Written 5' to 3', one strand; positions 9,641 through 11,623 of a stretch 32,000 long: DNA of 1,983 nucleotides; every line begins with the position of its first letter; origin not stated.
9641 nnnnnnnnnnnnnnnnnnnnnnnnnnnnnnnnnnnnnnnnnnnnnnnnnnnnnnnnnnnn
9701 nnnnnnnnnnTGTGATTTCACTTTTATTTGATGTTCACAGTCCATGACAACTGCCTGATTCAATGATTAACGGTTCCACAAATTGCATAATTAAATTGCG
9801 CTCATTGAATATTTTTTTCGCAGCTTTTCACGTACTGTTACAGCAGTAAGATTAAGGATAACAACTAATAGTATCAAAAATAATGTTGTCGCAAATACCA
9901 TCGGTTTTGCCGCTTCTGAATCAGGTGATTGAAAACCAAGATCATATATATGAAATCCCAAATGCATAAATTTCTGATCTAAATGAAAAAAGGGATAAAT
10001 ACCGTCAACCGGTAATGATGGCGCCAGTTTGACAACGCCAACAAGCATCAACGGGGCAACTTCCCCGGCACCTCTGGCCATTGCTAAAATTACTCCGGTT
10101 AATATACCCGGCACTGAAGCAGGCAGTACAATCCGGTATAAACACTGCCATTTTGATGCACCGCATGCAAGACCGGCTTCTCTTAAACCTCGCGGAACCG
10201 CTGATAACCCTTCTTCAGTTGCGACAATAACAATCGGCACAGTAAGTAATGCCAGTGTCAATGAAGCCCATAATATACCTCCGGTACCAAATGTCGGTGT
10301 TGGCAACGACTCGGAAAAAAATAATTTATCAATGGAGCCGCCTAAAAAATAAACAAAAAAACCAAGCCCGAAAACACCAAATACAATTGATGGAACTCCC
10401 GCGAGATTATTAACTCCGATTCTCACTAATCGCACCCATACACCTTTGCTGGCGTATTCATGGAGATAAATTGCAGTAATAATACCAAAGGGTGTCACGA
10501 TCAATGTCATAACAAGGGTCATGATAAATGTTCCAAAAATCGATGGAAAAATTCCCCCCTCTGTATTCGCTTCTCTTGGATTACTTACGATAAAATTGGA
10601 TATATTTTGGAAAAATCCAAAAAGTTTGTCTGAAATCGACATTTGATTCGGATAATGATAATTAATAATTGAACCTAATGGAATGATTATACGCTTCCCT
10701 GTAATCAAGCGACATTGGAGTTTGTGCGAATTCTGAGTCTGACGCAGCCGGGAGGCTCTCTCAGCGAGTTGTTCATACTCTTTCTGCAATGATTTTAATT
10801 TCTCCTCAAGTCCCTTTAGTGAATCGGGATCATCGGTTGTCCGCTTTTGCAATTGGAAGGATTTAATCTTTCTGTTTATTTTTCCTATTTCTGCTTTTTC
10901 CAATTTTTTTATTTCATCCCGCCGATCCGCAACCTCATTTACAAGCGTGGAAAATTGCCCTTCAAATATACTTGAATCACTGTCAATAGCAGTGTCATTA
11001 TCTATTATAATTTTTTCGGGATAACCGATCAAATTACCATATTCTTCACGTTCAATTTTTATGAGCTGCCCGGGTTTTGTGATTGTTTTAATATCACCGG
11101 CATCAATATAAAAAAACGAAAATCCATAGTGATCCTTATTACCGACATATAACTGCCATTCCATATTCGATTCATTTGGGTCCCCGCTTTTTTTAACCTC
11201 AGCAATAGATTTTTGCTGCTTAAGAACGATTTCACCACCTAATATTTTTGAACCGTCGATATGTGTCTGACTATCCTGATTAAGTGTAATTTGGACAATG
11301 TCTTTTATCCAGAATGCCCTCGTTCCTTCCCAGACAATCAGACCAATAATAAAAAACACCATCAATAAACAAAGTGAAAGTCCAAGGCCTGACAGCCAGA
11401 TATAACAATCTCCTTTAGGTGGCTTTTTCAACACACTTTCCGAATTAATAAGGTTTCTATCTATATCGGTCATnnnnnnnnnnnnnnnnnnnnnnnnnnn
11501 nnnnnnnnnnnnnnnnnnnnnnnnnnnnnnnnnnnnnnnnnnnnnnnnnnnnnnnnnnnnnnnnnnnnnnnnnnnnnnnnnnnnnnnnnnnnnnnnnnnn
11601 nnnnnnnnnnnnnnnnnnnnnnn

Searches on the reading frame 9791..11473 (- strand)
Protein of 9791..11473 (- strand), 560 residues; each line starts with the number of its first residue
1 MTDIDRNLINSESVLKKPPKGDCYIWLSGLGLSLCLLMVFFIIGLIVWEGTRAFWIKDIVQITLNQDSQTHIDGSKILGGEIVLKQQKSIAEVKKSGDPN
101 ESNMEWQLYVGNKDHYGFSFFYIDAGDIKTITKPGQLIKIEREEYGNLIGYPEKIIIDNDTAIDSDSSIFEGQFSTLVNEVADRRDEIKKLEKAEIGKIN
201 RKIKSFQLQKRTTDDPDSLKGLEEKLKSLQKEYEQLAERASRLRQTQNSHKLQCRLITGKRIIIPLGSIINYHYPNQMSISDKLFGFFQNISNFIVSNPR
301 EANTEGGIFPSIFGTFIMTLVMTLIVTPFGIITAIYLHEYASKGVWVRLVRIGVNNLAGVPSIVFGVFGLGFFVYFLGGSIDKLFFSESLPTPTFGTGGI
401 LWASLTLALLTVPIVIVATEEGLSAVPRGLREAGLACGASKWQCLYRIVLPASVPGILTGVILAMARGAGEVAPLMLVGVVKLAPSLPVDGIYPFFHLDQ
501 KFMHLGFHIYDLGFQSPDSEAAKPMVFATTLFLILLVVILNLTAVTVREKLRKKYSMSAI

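Call 13: search_protein_families(library=pfam, proteins=[window:9791-11473:-], max_evalue=0.001)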
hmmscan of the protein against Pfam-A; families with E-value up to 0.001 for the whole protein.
window:9791-11473:- (560 aa): 1 family
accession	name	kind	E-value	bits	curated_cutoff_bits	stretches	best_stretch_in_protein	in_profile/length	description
PF00528.27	BPD_transp_1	-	1.8e-15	57.6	26.4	1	328-547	3-178/184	Binding-protein-dependent transport system inner membrane component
